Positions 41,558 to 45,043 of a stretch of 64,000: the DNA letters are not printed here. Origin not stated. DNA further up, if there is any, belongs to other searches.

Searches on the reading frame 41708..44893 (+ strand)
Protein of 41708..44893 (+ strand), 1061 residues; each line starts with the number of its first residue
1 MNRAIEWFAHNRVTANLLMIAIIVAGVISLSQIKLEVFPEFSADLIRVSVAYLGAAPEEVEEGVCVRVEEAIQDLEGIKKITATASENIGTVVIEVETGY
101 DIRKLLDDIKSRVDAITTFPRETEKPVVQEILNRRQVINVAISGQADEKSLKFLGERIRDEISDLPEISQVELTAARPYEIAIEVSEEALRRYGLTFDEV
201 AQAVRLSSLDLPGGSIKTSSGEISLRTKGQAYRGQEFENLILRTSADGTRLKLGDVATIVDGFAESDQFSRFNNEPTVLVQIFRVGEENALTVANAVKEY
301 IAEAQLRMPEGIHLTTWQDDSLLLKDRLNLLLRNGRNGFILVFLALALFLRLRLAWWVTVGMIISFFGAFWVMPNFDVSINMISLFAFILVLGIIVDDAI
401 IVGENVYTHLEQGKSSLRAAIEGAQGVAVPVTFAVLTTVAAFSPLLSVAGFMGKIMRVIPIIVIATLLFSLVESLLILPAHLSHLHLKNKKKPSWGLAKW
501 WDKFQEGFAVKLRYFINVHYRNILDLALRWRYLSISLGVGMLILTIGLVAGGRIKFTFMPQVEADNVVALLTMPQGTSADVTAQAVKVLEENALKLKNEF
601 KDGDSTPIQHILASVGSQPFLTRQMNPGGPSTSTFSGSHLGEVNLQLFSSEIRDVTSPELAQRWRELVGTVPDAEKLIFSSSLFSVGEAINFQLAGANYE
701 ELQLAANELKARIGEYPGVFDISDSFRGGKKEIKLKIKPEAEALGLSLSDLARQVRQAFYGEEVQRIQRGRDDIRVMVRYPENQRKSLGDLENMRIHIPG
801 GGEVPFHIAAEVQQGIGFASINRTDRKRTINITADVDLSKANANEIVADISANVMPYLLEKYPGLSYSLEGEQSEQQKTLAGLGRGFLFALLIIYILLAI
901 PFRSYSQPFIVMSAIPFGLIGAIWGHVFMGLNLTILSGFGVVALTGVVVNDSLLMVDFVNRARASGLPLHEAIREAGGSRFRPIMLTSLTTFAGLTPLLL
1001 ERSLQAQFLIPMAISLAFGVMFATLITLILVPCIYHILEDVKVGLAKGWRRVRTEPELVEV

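Call 34: search_protein_families(library=pfam, proteins=[window:41708-44893:+], max_evalue=0.00001)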
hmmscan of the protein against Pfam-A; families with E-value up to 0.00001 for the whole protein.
window:41708-44893:+ (1061 aa): 2 families
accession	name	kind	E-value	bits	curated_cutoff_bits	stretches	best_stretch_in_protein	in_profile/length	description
PF00873.25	ACR_tran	-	5.5e-172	574.4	28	1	6-1038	3-1020/1021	AcrB/AcrD/AcrF family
PF03176.21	MMPL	-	5.3e-07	29.3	20.5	0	884-1052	146-322/333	MMPL family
